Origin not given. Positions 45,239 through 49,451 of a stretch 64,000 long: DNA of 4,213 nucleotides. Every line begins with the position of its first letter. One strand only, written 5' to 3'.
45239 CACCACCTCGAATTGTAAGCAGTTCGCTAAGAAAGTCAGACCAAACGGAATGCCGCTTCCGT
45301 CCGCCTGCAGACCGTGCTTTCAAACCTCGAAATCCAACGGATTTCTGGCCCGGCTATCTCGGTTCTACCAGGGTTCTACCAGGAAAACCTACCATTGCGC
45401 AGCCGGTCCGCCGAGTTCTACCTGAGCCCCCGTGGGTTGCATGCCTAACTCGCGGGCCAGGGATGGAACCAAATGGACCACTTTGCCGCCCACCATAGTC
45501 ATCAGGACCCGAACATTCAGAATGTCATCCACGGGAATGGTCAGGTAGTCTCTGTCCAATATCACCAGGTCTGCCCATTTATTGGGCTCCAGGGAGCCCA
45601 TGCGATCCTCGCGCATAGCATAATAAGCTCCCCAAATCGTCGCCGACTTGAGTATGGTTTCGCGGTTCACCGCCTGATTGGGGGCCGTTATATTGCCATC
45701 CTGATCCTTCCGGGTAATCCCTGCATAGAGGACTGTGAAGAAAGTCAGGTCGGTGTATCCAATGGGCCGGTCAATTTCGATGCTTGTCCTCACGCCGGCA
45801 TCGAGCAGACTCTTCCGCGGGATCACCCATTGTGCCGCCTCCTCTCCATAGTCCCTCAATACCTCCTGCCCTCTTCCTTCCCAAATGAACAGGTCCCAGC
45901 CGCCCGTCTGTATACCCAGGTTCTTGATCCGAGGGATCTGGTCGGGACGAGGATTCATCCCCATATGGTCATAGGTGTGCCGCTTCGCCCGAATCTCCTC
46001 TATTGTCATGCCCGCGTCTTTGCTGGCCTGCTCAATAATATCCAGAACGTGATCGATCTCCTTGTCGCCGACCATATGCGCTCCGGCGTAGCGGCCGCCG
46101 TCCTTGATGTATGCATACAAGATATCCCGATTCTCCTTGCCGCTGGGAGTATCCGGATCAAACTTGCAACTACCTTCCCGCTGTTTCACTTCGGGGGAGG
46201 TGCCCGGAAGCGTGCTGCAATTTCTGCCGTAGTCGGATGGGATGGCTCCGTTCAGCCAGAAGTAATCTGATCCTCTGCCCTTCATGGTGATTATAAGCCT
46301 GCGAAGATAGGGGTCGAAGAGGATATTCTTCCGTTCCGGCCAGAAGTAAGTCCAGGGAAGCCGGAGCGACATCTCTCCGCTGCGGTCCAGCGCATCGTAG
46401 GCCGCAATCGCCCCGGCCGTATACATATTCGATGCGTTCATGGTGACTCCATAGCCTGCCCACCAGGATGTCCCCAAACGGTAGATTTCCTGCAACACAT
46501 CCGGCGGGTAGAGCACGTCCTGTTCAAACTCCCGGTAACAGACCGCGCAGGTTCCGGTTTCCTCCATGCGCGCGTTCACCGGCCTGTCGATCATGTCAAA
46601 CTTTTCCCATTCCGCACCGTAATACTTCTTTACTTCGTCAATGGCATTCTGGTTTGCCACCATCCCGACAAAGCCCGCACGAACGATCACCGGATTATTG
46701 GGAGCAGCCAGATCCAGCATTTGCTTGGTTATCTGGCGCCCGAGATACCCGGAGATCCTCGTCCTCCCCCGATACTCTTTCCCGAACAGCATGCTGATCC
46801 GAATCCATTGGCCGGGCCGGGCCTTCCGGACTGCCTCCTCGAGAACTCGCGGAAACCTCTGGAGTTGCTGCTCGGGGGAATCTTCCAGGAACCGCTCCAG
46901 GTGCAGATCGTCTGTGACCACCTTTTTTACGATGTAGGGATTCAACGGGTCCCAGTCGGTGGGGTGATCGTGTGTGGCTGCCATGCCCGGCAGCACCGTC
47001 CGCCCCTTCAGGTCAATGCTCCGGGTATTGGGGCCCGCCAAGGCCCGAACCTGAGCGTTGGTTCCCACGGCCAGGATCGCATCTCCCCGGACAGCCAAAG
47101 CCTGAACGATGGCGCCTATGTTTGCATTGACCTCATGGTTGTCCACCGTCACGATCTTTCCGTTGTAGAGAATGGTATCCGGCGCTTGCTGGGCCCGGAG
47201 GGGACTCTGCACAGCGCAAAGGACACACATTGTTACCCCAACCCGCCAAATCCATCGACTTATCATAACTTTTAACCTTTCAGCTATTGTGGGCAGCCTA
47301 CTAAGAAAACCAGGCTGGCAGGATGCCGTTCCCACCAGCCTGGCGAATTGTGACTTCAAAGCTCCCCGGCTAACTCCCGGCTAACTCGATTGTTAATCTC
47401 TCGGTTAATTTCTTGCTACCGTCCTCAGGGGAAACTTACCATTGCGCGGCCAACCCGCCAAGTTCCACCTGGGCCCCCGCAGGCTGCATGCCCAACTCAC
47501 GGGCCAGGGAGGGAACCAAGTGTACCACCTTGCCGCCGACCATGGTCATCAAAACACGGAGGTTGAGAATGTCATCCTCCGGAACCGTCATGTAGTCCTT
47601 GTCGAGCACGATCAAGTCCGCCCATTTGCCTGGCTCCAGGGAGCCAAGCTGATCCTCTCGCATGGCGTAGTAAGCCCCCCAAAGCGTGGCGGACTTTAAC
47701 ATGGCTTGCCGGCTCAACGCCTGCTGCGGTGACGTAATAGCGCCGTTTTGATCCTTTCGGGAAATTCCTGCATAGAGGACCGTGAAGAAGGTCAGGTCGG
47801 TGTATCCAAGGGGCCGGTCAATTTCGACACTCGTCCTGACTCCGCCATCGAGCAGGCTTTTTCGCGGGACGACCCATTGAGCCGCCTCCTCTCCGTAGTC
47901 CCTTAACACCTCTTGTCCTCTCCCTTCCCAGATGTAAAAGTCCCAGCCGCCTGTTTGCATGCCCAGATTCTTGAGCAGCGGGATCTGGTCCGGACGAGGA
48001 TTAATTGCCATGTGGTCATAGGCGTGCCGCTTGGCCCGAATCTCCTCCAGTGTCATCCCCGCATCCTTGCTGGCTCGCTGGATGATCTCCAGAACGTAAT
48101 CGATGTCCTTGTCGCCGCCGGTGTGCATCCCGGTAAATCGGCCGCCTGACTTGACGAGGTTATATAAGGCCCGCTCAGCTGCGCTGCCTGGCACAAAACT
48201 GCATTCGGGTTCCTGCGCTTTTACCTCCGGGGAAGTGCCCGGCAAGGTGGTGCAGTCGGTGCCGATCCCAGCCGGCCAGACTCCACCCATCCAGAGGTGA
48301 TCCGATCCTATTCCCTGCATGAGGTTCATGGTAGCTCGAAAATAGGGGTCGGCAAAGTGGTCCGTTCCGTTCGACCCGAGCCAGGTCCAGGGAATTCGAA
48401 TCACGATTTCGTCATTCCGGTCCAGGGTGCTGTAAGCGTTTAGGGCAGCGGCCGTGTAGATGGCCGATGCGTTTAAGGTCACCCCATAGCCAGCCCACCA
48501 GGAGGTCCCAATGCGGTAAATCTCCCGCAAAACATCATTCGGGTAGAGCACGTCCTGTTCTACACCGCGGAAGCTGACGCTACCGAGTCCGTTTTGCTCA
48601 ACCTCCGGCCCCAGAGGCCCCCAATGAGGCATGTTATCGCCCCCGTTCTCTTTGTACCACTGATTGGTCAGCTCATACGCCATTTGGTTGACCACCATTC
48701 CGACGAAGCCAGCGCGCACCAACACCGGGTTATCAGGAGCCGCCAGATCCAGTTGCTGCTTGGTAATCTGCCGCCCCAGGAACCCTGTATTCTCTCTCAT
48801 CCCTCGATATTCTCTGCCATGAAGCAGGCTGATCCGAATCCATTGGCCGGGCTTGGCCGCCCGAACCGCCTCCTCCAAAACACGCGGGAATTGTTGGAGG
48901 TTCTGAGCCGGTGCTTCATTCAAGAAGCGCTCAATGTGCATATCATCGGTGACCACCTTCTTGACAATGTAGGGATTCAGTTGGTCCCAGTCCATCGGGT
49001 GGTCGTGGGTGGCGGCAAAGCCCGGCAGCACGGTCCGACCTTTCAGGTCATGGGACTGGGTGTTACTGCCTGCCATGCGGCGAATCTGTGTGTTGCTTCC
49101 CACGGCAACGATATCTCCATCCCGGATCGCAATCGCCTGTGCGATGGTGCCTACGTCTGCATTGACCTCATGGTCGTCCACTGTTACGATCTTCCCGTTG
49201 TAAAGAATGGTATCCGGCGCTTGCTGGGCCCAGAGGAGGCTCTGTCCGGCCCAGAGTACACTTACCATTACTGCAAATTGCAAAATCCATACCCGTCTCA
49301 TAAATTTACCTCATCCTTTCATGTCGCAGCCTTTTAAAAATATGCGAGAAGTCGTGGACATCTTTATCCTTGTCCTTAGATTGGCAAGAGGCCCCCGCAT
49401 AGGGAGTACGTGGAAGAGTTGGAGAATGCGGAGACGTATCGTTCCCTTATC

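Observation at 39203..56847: TonB-dependent receptor followed by seven tandem, diversifying secreted amidohydrolase paralogues: a candidate uptake-plus-hydrolase battery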

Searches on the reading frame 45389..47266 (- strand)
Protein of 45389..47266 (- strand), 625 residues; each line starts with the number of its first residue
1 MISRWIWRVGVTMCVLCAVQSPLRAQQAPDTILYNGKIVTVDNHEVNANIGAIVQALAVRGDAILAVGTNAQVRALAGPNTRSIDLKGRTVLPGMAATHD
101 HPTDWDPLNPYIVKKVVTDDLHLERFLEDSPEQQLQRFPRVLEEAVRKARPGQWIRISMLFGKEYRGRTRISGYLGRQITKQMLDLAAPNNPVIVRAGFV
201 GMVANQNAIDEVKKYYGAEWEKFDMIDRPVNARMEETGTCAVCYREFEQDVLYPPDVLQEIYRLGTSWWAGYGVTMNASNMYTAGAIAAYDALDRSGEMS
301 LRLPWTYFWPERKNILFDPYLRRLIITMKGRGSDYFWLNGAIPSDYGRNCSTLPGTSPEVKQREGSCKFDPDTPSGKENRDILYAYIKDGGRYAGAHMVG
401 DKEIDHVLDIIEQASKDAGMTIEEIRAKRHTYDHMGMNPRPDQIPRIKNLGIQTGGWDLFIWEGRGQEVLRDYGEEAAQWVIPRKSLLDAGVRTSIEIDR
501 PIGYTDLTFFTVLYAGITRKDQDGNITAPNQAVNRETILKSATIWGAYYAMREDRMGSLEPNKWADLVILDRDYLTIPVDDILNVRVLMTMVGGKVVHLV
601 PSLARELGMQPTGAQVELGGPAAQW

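Call 4: search_protein_families(library=pfam, proteins=[window:45389-47266:-])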
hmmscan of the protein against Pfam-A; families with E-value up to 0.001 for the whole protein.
window:45389-47266:- (625 aa): 2 families
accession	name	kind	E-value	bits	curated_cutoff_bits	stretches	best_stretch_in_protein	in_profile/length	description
PF07969.17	Amidohydro_3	-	8.7e-34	118.2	29.7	1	84-598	3-472/472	Amidohydrolase family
PF01979.26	Amidohydro_1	-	9.3e-08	32.1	25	1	484-597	235-345/345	Amidohydrolase family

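Call 13: search_protein_families(library=ncbifam, proteins=[window:45389-47266:-], max_evalue=0.001)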
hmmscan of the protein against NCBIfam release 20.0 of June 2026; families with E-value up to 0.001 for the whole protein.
window:45389-47266:- (625 aa): 12 families
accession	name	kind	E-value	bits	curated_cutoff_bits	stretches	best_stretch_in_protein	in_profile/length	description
NF006056.0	PRK08204.1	subfamily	2.8e-16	59.3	391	2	482-585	285-395/449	hypothetical protein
NF005557.0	PRK07228.1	equivalog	4e-10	39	522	1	486-580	293-385/445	5'-deoxyadenosine deaminase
TIGR03314.1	Se_ssnA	subfamily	1.4e-09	37.3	455.5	1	32-101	2-66/441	putative selenium metabolism protein SsnA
NF005540.0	PRK07203.1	equivalog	5.9e-09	35.1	444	1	32-101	3-67/444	putative aminohydrolase SsnA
NF006549.0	PRK09045.1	equivalog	7.8e-09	34.7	540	1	482-579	293-388/444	TRZ/ATZ family hydrolase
NF006055.0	PRK08203.1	equivalog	5.1e-08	31.9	532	0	34-102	10-71/455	8-oxoguanine deaminase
TIGR01224.1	hutI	equivalog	1.1e-07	31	298.15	1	55-102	4-49/377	imidazolonepropionase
NF051886.1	XaaProDiPepCaul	equivalog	7.1e-07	28.6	500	0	54-108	16-70/398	Xaa-Pro dipeptidase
NF004995.0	PRK06380.1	subfamily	3.8e-06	26.2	567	0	483-582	278-373/418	metal-dependent hydrolase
NF004701.0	PRK06038.1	equivalog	3e-05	22.9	609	0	30-129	5-86/432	N-ethylammeline chlorohydrolase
NF011990.0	PRK15446.2-6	subfamily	0.00038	19.3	233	0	542-598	335-383/390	alpha-D-ribose 1-methylphosphonate 5-triphosphate diphosphatase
NF005211.0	PRK06687.1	equivalog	0.0005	18.9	703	0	481-571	285-372/419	TRZ/ATZ family protein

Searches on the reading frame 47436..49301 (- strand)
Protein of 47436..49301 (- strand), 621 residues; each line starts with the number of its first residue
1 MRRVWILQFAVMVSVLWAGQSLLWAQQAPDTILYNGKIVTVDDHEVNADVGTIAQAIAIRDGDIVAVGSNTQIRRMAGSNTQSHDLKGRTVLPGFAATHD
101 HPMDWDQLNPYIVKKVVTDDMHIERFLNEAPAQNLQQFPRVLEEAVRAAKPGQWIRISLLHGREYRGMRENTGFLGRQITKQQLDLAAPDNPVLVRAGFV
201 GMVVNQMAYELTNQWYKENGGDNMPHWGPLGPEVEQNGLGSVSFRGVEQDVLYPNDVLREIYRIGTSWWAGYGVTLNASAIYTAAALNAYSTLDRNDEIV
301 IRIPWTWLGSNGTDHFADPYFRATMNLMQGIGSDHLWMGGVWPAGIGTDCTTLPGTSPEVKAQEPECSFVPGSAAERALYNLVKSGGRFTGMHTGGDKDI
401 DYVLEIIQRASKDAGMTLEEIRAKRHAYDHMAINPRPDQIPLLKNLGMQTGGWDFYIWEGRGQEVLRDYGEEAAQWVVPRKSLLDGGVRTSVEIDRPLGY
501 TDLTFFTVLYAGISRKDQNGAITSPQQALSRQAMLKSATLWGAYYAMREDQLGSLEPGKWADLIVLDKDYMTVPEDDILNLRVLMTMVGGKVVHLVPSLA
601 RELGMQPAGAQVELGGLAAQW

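Call 4: search_protein_families(library=pfam, proteins=[window:47436-49301:-])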
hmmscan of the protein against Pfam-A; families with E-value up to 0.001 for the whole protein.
window:47436-49301:- (621 aa): 2 families
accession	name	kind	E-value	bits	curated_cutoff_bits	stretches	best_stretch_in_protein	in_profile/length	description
PF07969.17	Amidohydro_3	-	3.5e-30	106.3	29.7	1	85-594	4-472/472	Amidohydrolase family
PF01979.26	Amidohydro_1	-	1.1e-07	31.9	25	1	518-593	273-345/345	Amidohydrolase family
